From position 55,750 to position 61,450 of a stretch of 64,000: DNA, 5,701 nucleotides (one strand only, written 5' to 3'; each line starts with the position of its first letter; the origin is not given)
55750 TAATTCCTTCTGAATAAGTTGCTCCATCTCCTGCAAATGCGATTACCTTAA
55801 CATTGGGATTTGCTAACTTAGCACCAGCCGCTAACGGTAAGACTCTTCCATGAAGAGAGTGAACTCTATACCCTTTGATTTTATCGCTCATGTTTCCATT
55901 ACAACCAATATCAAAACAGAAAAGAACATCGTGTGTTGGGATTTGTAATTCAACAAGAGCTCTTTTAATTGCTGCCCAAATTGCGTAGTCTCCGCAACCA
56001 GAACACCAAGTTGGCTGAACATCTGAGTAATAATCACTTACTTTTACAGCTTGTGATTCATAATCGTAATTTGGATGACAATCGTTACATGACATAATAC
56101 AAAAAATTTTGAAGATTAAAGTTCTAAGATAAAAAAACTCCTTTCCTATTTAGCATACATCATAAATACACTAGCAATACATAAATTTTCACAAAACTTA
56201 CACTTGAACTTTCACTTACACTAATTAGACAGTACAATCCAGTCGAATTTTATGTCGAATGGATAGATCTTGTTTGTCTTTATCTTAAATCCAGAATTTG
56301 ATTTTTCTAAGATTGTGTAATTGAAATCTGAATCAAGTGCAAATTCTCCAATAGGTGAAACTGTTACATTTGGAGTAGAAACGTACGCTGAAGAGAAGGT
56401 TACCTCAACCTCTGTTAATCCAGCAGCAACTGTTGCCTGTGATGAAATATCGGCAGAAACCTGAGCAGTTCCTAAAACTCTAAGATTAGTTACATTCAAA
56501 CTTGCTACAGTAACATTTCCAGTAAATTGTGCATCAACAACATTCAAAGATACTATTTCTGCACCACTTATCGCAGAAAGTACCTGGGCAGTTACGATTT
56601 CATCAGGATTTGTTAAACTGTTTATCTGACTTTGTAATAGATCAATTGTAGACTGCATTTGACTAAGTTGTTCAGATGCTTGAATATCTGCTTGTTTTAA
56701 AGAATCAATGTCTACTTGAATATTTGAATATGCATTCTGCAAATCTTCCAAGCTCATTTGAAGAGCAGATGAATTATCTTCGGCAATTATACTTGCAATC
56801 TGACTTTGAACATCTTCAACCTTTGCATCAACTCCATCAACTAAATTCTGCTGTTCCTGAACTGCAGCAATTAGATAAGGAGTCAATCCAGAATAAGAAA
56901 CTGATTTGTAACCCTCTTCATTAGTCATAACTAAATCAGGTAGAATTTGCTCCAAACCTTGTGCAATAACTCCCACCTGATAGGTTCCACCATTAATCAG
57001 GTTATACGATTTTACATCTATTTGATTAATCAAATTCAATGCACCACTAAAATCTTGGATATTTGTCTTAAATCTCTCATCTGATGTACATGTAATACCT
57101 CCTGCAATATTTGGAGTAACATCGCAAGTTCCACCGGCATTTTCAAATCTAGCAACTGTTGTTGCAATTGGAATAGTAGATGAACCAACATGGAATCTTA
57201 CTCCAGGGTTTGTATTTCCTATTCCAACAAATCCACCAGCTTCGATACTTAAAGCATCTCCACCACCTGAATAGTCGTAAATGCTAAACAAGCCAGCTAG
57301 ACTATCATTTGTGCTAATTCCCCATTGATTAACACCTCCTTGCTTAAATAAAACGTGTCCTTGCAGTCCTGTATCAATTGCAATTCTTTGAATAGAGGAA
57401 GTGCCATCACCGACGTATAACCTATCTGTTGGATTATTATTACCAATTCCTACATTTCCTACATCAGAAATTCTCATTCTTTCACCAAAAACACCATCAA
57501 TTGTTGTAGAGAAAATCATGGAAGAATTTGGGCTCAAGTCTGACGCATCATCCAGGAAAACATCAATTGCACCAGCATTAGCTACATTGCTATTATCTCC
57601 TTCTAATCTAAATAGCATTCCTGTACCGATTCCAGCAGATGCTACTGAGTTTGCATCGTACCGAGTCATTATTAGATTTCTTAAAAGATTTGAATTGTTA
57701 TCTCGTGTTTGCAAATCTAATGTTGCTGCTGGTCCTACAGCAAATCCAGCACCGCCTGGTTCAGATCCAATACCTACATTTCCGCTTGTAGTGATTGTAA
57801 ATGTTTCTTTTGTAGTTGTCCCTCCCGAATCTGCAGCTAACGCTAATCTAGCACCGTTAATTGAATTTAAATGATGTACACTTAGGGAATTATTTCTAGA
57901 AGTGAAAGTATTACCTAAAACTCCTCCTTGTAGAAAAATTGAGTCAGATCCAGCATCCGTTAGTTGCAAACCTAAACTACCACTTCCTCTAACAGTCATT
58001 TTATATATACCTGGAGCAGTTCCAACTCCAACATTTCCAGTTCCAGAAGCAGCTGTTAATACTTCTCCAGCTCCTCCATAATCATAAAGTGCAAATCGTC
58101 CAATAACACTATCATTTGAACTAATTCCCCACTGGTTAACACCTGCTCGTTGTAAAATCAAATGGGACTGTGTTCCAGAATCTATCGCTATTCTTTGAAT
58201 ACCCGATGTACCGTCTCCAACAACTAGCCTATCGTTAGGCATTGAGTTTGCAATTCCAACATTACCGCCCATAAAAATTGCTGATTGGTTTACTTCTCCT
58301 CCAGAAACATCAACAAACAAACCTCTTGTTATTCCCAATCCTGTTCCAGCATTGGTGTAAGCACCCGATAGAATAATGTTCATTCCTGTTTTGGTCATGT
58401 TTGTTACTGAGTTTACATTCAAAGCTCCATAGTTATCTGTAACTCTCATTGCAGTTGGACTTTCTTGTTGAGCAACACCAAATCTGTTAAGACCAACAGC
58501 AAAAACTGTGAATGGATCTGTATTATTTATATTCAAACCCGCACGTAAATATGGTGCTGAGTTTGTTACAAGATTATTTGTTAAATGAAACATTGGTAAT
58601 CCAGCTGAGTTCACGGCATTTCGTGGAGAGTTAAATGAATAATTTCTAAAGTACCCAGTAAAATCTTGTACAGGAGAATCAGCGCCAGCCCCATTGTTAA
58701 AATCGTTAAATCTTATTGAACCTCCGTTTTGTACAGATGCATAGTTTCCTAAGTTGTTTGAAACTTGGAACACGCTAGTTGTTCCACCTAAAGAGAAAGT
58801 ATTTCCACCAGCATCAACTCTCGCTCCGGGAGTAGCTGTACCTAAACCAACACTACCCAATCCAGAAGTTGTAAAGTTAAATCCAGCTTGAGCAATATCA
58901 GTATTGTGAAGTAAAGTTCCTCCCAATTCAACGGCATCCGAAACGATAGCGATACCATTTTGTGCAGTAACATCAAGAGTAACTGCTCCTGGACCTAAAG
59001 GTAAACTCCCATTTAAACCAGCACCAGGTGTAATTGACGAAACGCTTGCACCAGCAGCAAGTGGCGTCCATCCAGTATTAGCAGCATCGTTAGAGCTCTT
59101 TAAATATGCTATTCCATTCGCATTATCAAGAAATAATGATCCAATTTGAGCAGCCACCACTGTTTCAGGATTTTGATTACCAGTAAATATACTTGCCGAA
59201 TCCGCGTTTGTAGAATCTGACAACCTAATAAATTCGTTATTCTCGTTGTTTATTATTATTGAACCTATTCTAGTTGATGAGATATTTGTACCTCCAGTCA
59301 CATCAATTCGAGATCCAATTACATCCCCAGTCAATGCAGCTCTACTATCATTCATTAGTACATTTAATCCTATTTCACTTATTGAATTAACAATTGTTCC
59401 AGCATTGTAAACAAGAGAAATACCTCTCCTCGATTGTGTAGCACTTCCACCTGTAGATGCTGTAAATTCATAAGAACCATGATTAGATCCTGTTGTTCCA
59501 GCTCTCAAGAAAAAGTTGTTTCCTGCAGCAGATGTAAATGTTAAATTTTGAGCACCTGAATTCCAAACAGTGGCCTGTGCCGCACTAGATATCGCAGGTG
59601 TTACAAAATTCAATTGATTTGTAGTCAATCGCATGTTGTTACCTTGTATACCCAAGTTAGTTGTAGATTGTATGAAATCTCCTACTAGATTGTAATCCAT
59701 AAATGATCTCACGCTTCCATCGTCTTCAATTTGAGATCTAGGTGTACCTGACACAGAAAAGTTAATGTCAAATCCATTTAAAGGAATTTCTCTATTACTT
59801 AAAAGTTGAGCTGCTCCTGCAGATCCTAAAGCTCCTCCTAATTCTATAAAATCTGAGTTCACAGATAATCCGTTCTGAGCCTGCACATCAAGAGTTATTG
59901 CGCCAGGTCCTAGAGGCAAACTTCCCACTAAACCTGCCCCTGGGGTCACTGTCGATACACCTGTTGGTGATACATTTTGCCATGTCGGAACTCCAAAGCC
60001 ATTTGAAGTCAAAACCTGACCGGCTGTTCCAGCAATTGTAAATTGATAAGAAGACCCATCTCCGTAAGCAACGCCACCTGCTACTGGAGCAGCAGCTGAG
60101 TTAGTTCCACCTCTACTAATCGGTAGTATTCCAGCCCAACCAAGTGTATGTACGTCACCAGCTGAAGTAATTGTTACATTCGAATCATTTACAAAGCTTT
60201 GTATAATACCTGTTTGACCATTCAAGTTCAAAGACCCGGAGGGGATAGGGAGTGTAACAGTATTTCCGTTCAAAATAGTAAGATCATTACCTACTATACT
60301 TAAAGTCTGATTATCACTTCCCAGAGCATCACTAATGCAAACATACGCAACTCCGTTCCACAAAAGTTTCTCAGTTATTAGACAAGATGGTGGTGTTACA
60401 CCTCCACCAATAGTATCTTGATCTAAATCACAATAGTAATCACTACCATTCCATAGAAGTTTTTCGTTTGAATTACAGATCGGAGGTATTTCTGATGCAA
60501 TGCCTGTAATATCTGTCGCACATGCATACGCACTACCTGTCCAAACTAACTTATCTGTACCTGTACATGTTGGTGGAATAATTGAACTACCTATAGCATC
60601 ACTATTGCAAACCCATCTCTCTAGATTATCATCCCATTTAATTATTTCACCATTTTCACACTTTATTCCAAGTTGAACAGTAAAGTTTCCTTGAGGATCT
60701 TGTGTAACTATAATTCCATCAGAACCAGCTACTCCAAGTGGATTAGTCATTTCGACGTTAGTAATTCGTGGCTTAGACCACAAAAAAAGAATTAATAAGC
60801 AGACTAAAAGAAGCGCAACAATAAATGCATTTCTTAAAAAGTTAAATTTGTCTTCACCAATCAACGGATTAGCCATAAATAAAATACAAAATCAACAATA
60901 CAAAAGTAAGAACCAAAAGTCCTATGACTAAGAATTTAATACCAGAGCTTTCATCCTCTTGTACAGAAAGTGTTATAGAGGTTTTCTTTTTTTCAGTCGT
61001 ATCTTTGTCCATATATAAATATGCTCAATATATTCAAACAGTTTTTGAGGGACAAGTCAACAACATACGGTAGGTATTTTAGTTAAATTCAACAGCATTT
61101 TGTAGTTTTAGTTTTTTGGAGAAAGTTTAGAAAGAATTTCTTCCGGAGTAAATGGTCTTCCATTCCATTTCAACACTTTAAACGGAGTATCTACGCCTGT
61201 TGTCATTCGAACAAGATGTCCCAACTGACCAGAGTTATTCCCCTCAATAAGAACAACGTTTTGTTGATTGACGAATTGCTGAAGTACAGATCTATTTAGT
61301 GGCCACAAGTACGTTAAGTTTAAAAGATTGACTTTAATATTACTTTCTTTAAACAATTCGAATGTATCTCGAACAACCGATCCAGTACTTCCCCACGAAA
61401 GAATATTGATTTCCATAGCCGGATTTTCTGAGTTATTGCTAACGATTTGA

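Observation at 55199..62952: korA and korB split by insertion of a 4.7-kb tail-fibre-like gene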

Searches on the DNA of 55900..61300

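Call 48: search_rna_families(source=window, start=55900, end=61300, threshold=evalue, max_evalue=1)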
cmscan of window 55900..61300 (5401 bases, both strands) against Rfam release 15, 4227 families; matches with E-value up to 1: 0.
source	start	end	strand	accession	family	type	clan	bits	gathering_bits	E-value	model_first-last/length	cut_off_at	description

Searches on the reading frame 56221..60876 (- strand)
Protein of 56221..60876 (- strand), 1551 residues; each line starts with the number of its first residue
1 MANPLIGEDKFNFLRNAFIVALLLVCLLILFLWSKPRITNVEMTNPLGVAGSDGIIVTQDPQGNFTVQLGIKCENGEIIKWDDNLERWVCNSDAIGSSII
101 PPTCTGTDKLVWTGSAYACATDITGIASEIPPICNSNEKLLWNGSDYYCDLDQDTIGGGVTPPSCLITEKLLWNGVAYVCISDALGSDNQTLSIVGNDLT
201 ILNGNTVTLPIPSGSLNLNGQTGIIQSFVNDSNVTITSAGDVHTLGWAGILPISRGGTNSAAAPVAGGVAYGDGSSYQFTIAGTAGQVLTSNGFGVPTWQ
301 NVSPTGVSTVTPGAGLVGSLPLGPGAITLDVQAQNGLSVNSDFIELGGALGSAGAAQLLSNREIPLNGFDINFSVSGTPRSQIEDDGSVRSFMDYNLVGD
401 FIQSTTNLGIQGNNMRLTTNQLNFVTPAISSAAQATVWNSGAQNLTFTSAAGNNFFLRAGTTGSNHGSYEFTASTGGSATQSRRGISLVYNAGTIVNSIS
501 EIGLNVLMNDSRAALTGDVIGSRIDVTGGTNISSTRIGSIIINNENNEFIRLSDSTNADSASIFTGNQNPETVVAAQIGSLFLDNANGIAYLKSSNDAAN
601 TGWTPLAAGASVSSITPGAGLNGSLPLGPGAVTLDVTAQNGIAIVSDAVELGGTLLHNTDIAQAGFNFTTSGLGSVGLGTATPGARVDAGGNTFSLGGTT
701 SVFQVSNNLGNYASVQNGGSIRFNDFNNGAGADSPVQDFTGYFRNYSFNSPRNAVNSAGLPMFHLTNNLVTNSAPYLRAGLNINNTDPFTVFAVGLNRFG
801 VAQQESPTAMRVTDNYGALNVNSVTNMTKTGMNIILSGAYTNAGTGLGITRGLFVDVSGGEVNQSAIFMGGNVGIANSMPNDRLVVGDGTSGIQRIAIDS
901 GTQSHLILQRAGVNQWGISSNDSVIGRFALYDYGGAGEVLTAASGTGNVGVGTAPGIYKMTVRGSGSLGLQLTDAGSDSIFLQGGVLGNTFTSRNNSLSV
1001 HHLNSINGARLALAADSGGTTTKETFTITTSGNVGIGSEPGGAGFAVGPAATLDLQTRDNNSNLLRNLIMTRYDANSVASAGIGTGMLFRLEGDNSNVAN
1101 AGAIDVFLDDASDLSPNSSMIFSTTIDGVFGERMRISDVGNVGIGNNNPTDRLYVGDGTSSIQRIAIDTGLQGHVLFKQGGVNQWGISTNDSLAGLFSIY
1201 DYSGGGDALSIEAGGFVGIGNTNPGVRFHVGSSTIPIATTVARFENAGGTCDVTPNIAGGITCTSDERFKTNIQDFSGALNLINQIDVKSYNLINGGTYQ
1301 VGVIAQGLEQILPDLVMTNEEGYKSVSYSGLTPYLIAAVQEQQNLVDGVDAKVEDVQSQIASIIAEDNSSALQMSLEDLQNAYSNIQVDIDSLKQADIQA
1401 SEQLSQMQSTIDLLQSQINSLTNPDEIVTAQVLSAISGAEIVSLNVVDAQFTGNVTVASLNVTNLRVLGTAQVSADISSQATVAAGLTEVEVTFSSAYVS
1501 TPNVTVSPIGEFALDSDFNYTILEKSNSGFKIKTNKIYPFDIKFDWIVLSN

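Call 3: search_protein_families(library=pfam, proteins=[window:56221-60876:-], max_evalue=0.01)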
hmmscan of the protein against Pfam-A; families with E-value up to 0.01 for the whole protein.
window:56221-60876:- (1551 aa): 2 families
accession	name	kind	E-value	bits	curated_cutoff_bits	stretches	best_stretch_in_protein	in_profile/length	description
PF13884.11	Peptidase_S74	-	4.1e-13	49.9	22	1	1265-1316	1-57/58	Chaperone of endosialidase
PF19745.5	FUT8_N_cat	-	0.0065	15.7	27.6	1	1349-1433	131-212/499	Alpha-(1,6)-fucosyltransferase N- and catalytic domains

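Call 25: find_homologous_proteins(query=window:56221-60876:-, max_evalue=0.00001)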
Query window:56221-60876:- (1551 aa): 48 proteins with E <= 0.00001 among 8000 candidates.
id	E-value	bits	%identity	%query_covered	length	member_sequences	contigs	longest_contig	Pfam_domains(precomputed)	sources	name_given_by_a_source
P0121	0.0e+0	3373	100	100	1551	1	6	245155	PF13884.12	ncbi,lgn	-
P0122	0.0e+0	2206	55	43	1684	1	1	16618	PF13884.12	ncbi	-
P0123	0.0e+0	1522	61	38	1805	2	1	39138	PF13884.12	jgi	-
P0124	8.8e-41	158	55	9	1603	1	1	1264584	PF13884.12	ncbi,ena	-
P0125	1.3e-39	154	37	17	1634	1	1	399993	PF13884.12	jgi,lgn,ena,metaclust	metaclust:\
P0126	1.9e-38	150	37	17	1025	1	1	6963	PF13884.12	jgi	jgi:hypothetical protein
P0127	3.0e-33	133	61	5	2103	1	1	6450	-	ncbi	ncbi:MAG: beta strand repeat-containing protein, partial [Patescibacteria group bacterium]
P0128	1.1e-24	104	34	14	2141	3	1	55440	PF13884.12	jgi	-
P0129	2.9e-24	103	68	5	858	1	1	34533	-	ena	-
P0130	2.9e-23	100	69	5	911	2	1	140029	-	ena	-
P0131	3.0e-23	99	52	6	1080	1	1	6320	-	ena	-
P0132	6.1e-23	98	33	14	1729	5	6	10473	PF12728.14,PF13884.12,PF13088.13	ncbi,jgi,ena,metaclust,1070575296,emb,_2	jgi:hypothetical protein|metaclust:\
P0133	3.9e-22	96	57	5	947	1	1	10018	-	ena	-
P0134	7.8e-18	82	24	33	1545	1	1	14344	PF13884.12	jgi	-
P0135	2.0e-16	77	24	33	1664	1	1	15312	PF13884.12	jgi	jgi:hypothetical protein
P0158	3.8e-8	49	24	32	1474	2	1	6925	PF13884.12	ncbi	-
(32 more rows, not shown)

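Call 26: find_encoding_contigs(protein=P0123, flank=10000, max_places=3)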
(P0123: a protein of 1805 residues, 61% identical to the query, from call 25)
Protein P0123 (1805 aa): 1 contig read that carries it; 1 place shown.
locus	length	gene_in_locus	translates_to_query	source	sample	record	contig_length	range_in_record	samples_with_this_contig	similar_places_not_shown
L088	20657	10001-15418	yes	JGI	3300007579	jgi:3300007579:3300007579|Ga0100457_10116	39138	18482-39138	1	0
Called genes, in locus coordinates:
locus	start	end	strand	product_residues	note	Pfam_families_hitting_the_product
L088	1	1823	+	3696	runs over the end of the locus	PF05658:YadA_head (weak), PF13884:Peptidase_S74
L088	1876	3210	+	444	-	-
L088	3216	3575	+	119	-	-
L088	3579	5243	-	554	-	-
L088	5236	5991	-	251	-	PF06966:DUF1295, PF02544:Steroid_dh (weak), PF04191:PEMT (weak)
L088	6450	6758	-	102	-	PF00313:CSD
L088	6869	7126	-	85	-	-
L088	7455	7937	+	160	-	PF00258:Flavodoxin_1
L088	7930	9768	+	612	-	PF01558:POR, PF01855:POR_N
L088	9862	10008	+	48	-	-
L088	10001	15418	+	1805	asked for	PF13884:Peptidase_S74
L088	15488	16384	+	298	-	PF02775:TPP_enzyme_C, PF12367:PFO_beta_C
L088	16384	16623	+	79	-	PF01541:GIY-YIG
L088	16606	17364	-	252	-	PF00069:Pkinase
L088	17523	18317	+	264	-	-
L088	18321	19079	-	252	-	-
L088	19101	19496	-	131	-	PF00903:Glyoxalase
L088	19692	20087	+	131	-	PF08570:DUF1761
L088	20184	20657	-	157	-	?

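Call 27: find_encoding_contigs(protein=P0124, flank=8000, max_places=2)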
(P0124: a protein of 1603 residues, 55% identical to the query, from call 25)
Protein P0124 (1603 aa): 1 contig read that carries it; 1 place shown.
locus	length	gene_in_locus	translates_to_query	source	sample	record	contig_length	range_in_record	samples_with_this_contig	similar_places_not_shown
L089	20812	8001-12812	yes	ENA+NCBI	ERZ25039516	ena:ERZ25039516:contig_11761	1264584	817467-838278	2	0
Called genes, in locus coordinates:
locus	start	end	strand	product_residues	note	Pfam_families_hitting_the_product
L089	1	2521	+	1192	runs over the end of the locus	PF02018:CBM_4_9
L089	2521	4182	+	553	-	-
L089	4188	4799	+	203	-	-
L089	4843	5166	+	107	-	-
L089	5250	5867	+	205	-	PF05711:TylF, PF13578:Methyltransf_24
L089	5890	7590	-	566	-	PF00083:Sugar_tr, PF06609:TRI12 (weak), PF07690:MFS_1, PF12832:MFS_1_like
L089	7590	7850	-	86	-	PF04014:MazE_antitoxin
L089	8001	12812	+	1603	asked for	PF13884:Peptidase_S74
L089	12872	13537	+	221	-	-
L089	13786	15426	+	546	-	-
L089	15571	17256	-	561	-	PF00999:Na_H_Exchanger, PF02254:TrkA_N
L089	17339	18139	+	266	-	PF06182:ABC2_membrane_6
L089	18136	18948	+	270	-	PF06182:ABC2_membrane_6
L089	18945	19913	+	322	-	PF00005:ABC_tran, PF13304:AAA_21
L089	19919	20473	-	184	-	PF01988:VIT1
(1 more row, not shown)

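Call 28: find_encoding_contigs(protein=P0125, flank=8000, max_places=2)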
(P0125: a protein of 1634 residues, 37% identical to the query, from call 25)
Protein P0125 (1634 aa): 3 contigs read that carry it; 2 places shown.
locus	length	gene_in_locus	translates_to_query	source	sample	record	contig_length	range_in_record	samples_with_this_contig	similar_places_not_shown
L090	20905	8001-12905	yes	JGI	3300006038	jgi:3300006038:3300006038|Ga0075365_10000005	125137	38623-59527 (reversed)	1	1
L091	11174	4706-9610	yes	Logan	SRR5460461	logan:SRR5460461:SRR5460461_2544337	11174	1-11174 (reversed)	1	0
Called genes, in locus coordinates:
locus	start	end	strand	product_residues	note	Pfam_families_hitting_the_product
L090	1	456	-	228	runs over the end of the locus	PF02585:PIG-L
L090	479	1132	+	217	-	PF01509:TruB_N, PF16198:TruB_C_2 (weak)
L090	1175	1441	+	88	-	PF00312:Ribosomal_S15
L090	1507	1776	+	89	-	-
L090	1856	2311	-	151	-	PF00293:NUDIX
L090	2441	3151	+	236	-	-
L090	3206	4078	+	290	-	PF00459:Inositol_P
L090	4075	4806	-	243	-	-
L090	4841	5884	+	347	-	PF00155:Aminotran_1_2, PF04864:Alliinase_C (weak)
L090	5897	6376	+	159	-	PF16571:FBP_C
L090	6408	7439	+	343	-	PF12697:Abhydrolase_6, PF00561:Abhydrolase_1, PF12146:Hydrolase_4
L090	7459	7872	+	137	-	PF08332:CaMKII_AD (weak), PF13474:SnoaL_3, PF14534:DUF4440, PF12680:SnoaL_2 (weak)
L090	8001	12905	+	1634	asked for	PF13884:Peptidase_S74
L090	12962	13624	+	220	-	-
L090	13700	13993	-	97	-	PF02467:Whib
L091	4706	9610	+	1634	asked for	PF13884:Peptidase_S74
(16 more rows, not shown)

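Call 39: search_solved_structures(query=window:56221-60876:-, max_evalue=0.01, show_alignments=2)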
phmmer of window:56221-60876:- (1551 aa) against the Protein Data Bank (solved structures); distinct sequences matched with E-value up to 0.01: 0.

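Call 40: search_protein_families(library=phrogs, proteins=[window:56221-60876:-], max_evalue=0.01)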
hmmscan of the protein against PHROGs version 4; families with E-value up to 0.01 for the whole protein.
window:56221-60876:- (1551 aa): 9 families
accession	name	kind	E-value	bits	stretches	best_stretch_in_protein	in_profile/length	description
phrog_5668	-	tail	5.3e-23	81.8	1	1156-1356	1345-1561/1567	tail fiber protein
phrog_25848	-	tail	5.4e-14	52.4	1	1253-1358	491-596/598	tail fiber protein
phrog_28992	-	unknown function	1.1e-12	48.9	1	1245-1343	228-326/343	-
phrog_33119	-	tail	4.1e-11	43.2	1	1256-1356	539-637/643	long tail fiber protein distal subunit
phrog_7841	-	unknown function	2.9e-09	37.4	1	1264-1345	394-480/489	-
phrog_1210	-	other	9.3e-08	31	1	1264-1344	2218-2303/2313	PblB-type receptor binding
phrog_6121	-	head and packaging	1.4e-06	29.1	1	1248-1329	308-385/392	virion structural protein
phrog_4563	-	tail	0.0019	18.6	1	1261-1369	223-345/346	tail fiber protein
phrog_17524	-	tail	0.0028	18.5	1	1258-1345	118-211/246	tail protein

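Call 41: search_protein_families(library=ncbifam, proteins=[window:56221-60876:-], max_evalue=0.001)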
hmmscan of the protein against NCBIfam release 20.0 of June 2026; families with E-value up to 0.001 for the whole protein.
window:56221-60876:- (1551 aa): 0 families

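Call 81: search_dna_similar(query=window:56221-60876:-, collection=phages, mode=protein, max_rows=8)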
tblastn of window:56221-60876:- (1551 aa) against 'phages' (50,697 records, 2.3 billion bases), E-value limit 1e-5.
Records with a match: 214; places in all: 228; records where one place covers at least 80% of the query: 0.
Best place of each record, by identity: <60% 214.
By first word of the organism name: Streptococcus 83; Synechococcus 25; Vibrio 19; Escherichia 18; Enterobacter 15; Rhizobium 12; Maribacter 6; Thermus 5; Yersinia 5; Pelagibacter 3; and 13 more.
By host as written in the record: - 20; Synechococcus sp. 10; Escherichia coli 6; Maribacter forsetii DSM18668 6; Synechococcus sp. WH 7803 5; Parasynechococcus marenigrum WH 8102 4; Rhizobium leguminosarum 4; Escherichia coli K-12 4; and 115 more.
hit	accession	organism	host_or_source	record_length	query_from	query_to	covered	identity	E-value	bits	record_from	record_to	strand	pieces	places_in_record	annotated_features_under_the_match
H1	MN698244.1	Pelagibacter phage HTVC106P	Candidatus Pelagibacter sp. HTCC7211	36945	1085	1353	17%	29.8%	3e-11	75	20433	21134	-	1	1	hypothetical protein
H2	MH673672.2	Thermus phage phiFa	Thermus thermophilus HB27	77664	1072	1358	19%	25.5%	2e-8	66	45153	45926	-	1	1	distal tail fiber protein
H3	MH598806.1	Pelagibacter phage HTVC119P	Candidatus Pelagibacter sp. HTCC7211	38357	1073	1350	18%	25.7%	7e-6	57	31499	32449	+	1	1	hypothetical protein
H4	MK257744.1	Thermus phage YS40_Isch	Thermus thermophilus HB8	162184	1081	1363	18%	25.0%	2e-12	79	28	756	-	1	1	hypothetical protein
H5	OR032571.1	Synechococcus phage DSL-LC02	Synechococcus sp.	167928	1132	1358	15%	29.5%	1e-13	83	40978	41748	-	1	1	tail fiber domain-containing protein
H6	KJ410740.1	Synechococcus phage S-EIVl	Synechococcus sp. PCCC-A2c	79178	1122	1357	15%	26.0%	2e-6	59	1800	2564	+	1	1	hypothetical protein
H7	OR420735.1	Pelagibacter phage HTVC168P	Candidatus Pelagibacter sp. HTCC7211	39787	1132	1351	14%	26.7%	1e-6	59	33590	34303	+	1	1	hypothetical protein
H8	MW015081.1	Synechococcus phage S-SRM01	Synechococcus sp. KCZYC6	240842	1214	1381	11%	32.2%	7e-6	57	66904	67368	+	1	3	hypothetical protein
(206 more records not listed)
